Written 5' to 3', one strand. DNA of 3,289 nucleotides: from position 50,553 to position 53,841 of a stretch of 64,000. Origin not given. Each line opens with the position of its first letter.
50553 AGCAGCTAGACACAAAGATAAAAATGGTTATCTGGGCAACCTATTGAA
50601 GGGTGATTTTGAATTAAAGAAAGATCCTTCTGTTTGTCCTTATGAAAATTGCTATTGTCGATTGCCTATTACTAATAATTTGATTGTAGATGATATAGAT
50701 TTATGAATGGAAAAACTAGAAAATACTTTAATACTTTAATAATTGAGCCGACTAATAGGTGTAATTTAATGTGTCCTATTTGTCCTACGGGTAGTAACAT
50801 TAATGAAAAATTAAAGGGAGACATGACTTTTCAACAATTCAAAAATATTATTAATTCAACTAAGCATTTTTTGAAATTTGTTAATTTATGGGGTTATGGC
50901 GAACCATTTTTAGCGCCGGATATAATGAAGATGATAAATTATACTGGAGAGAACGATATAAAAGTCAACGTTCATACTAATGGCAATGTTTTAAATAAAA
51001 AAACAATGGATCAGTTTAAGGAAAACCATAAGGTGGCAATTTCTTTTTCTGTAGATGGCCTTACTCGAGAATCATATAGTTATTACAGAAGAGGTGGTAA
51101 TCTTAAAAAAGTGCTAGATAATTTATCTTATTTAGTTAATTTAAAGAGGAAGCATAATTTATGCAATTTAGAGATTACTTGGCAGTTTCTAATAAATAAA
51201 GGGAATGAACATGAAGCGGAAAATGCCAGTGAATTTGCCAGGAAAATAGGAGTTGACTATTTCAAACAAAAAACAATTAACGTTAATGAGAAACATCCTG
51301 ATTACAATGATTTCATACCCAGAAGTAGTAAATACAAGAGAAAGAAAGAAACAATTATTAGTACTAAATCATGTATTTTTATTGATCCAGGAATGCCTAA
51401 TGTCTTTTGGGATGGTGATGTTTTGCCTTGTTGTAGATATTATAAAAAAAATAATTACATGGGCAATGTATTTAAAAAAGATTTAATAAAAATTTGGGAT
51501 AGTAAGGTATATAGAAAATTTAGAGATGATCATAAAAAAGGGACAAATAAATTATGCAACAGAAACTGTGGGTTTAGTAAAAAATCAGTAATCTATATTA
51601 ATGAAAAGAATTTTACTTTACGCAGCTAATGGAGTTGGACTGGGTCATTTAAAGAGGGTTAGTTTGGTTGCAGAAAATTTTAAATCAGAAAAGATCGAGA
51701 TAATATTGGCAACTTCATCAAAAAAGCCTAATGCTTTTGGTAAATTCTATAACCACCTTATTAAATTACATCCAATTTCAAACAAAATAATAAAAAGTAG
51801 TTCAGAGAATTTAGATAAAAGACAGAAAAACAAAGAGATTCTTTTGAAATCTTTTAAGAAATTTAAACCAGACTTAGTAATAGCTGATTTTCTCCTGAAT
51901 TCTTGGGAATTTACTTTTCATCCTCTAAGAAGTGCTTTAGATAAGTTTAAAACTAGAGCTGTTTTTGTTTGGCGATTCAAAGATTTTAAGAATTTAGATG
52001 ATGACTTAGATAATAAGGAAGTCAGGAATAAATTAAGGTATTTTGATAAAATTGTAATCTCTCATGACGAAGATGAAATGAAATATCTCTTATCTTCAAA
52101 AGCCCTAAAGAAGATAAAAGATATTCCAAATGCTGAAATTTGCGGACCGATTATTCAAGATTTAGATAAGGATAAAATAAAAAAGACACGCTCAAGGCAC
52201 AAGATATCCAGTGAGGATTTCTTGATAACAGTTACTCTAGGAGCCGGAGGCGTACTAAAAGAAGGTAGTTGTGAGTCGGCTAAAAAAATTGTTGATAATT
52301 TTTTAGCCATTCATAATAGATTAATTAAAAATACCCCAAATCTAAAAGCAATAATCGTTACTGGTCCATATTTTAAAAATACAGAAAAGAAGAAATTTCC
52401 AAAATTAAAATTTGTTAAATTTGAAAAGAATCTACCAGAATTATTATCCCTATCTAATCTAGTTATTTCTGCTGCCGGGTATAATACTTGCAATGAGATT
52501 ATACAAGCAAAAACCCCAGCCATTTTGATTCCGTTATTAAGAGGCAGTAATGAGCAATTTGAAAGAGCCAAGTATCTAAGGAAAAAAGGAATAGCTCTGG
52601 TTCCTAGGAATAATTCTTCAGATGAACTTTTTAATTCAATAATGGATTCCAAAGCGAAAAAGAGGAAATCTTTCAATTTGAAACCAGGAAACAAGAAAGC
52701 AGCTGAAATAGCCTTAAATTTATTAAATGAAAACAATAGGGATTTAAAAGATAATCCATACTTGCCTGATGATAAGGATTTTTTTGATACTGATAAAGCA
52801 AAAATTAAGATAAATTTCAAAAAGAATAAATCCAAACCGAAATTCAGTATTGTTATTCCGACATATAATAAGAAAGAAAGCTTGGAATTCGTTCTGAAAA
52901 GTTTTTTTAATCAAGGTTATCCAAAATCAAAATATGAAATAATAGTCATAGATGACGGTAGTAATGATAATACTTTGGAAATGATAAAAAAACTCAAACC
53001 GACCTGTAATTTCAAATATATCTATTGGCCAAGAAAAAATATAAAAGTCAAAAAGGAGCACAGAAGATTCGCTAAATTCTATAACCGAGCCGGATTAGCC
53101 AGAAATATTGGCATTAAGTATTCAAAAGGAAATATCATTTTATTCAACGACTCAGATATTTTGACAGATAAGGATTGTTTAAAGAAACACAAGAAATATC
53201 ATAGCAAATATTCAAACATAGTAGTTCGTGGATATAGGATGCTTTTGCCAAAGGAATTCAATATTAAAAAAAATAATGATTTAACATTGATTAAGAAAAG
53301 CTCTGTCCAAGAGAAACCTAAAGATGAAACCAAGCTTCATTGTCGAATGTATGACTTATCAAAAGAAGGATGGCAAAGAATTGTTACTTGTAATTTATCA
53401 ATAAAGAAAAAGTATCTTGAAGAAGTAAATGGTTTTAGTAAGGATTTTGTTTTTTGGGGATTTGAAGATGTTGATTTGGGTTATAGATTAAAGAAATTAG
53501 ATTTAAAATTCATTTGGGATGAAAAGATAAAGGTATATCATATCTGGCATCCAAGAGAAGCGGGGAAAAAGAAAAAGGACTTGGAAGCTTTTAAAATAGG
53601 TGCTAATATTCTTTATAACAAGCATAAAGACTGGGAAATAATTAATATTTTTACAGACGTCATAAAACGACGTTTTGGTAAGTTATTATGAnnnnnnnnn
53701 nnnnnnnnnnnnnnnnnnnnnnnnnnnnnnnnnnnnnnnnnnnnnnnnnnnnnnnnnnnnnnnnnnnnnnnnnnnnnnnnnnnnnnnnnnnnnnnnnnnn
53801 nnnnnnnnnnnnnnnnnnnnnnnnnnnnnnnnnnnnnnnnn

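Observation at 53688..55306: Split Kae1-like + YrdC-like pair in a biosynthetic operon, separate from housekeeping tsaD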

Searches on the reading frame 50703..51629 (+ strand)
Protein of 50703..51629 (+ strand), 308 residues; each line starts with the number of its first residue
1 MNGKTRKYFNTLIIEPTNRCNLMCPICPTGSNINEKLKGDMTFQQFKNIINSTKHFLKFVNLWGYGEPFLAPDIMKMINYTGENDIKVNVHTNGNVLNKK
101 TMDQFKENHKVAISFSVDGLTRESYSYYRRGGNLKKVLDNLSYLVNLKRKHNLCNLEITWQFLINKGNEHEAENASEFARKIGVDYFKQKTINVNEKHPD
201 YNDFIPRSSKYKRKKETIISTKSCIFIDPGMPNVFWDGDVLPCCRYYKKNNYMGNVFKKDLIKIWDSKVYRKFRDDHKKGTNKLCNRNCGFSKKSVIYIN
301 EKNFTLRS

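Call 4: search_protein_families(library=pfam, proteins=[window:50703-51629:+], max_evalue=0.01)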
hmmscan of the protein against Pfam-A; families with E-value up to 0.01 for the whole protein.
window:50703-51629:+ (308 aa): 2 families
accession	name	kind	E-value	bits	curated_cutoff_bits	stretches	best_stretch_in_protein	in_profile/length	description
PF04055.27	Radical_SAM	-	3.6e-17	63.5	29.5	1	14-150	1-142/166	Radical SAM superfamily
PF13186.11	SPASM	-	2.3e-12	47.4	21.5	1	234-289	10-66/67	Iron-sulfur cluster-binding domain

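Call 22: search_protein_families(library=ncbifam, proteins=[window:50703-51629:+], max_evalue=0.001)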
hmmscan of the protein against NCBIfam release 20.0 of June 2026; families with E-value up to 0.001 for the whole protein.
window:50703-51629:+ (308 aa): 54 families (the best 25 are shown)
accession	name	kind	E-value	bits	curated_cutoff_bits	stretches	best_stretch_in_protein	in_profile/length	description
TIGR04317.1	W_rSAM_matur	equivalog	1.5e-35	122.9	380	1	10-291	4-315/349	tungsten cofactor oxidoreductase radical SAM maturase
TIGR04311.1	rSAM_Geo_metal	subfamily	9.2e-28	97.4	400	2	11-187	4-182/423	radical SAM/SPASM family putative metalloenzyme maturase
TIGR04545.1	rSAM_ahbD_hemeb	equivalog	3.8e-18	66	500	1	15-185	5-168/339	heme b synthase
TIGR04321.1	spiroSPASM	subfamily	6.7e-18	64.6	250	1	14-286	235-500/510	spiro-SPASM protein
TIGR04054.1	rSAM_NirJ1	equivalog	8.7e-18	64.1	650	1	10-181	36-199/387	putative heme d1 biosynthesis radical SAM protein NirJ1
NF033640.1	N_Twi_rSAM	subfamily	2.4e-16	59.9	170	1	11-203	112-317/398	twitch domain-containing radical SAM protein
TIGR04546.1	rSAM_ahbC_deAc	equivalog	2.3e-15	56.3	650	1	15-171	44-192/390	12,18-didecarboxysiroheme deacetylase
TIGR04055.1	rSAM_NirJ2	equivalog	2.9e-15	56.6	500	1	16-186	6-168/326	putative heme d1 biosynthesis radical SAM protein NirJ2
NF050035.1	rSAM_WgK_link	exception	3e-15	56.1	650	1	14-188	13-180/367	radical SAM/SPASM peptide maturase WgkB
TIGR03962.1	mycofact_rSAM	equivalog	5.2e-15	55.5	265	1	13-145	15-145/339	mycofactocin radical SAM maturase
TIGR04053.2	TIGR04053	equivalog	8.4e-15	54.9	395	1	12-149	10-150/366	TIGR04053 family radical SAM/SPASM domain-containing protein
NF045574.1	sacti_mat_StsB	exception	3.3e-14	52.6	625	1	17-146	103-230/466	StsB family radical SAM/SPASM domain sactipeptide maturase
TIGR04347.1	pseudo_SAM_Halo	equivalog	7.5e-14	51.8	525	1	13-197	41-217/390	TIGR04347 family pseudo-SAM/SPASM protein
TIGR04051.1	rSAM_NirJ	equivalog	1.4e-12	47.2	515.45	1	16-187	8-171/354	heme d1 biosynthesis radical SAM protein NirJ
NF041298.1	rSAM_mat_DynA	equivalog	3.6e-12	45.9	450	1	13-179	4-174/356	dynobactin maturation radical SAM/SPASM protein DynA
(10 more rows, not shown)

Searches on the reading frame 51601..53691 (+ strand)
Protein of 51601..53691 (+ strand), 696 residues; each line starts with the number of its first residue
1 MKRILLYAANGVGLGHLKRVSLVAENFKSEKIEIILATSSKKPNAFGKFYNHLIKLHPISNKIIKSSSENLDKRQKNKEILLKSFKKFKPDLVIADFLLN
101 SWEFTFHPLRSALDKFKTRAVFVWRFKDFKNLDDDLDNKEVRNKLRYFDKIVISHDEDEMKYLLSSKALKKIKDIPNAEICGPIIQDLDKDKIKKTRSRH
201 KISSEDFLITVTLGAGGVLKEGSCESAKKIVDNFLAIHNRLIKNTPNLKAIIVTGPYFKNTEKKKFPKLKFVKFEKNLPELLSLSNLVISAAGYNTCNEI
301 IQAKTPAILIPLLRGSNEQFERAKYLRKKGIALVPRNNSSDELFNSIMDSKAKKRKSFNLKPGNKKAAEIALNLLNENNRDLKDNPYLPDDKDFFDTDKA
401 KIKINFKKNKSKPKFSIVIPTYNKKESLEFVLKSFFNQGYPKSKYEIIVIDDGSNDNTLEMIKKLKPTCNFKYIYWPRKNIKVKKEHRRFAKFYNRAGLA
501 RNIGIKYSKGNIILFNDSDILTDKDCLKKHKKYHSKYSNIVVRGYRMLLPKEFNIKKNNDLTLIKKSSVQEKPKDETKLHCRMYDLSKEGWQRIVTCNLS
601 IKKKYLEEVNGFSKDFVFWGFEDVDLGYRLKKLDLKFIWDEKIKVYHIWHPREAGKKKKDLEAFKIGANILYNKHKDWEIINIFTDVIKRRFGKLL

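Call 4: search_protein_families(library=pfam, proteins=[window:51601-53691:+], max_evalue=0.01)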
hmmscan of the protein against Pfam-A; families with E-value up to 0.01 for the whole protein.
window:51601-53691:+ (696 aa): 7 families
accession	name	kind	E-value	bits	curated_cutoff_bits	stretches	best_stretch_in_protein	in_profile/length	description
PF00535.33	Glycos_transf_2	-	2.1e-24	86.8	23.3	1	416-556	1-125/168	Glycosyl transferase family 2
PF04101.22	Glyco_tran_28_C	-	1e-16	61.8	22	1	227-368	11-160/166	Glycosyltransferase family 28 C-terminal domain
PF10111.15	Glyco_tranf_2_2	-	1.6e-09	38.1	27.3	1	416-632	1-201/276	Glycosyltransferase like family 2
PF02709.20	Glyco_transf_7C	-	1.6e-09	37.7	23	1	588-637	13-62/78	N-terminal domain of galactosyltransferase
PF13641.12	Glyco_tranf_2_3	-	2.2e-05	25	27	1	413-634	1-198/230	Glycosyltransferase like family 2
PF13528.12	Glyco_trans_1_3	-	4.6e-05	23.2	25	0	5-98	3-104/322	Glycosyl transferase family 1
PF03071.21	GNT-I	-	0.001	18.4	25.4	1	389-497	69-176/434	GNT-I family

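Call 22: search_protein_families(library=ncbifam, proteins=[window:51601-53691:+], max_evalue=0.001)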
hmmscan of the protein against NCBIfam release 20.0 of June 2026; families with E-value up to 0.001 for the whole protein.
window:51601-53691:+ (696 aa): 26 families (the best 25 are shown)
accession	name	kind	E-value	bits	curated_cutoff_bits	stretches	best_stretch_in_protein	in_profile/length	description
NF041875.1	EPS_EpsD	equivalog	6.9e-31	107.8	370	1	416-647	2-206/325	exopolysaccharide biosynthesis glycosyltransferase EpsD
TIGR03965.1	mycofact_glyco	equivalog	2.6e-14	53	280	1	404-635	65-268/467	mycofactocin biosynthesis glycosyltransferase MftF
TIGR01133.1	murG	equivalog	1.5e-13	50.5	250.25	1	248-356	214-329/353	undecaprenyldiphospho-muramoylpentapeptide beta-N-acetylglucosaminyltransferase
NF038302.1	EPS_HpsE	equivalog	1.4e-12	47.2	300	1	414-562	2-137/307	hormogonium polysaccharide biosynthesis glycosyltransferase HpsE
NF038299.1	EPS_HpsN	equivalog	1.5e-12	47.1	425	1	413-647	1-220/317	hormogonium polysaccharide biosynthesis glycosyltransferase HpsN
NF047683.1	TeichurnBiosyTuaG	equivalog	1.4e-11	44.5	400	1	410-538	3-115/252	teichuronic acid biosynthesis protein TuaG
TIGR03937.1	PgaC_IcaA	equivalog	2.9e-11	43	422.3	1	403-476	35-107/407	poly-beta-1,6-N-acetyl-D-glucosamine synthase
NF007482.0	PRK10073.1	equivalog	4.4e-11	42.4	423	1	410-520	3-96/334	glycosyltransferase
NF050819.1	PolSacchBiosHfsG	equivalog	7.6e-11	41.7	500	1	408-631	7-202/302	polysaccharide biosynthesis protein HfsG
NF050050.1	ProtGlycPglI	equivalog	7e-09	35.5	500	1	412-542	1-117/306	GalNAc(5)-diNAcBac-PP-undecaprenol beta-1,3-glucosyltransferase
TIGR04283.1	glyco_like_mftF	equivalog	8e-09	35.4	182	1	416-549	2-111/221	TIGR04283 family arsenosugar biosynthesis glycosyltransferase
TIGR03590.1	PseG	equivalog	8.4e-09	35.4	153.55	1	8-96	9-88/280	UDP-2,4-diacetamido-2,4,6-trideoxy-beta-L-altropyranose hydrolase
TIGR03111.1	glyc2_xrt_Gpos1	hypoth_equivalog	1.5e-07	30.6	363.95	1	403-547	38-169/439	TIGR03111 family XrtG-associated glycosyltransferase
NF009102.0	PRK12446.1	equivalog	2.4e-07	30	339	1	224-335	194-305/352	undecaprenyldiphospho-muramoylpentapeptide beta-N-acetylglucosaminyltransferase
NF047588.1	GlcsyltransPgfSStrep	equivalog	3.5e-07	29.7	500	1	414-537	2-114/308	glycosyltransferase PgfS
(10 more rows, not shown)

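Call 69: search_protein_families(library=padloc, proteins=[window:51601-53691:+], max_evalue=0.001)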
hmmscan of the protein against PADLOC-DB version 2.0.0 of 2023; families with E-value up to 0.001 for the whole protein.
window:51601-53691:+ (696 aa): 0 families
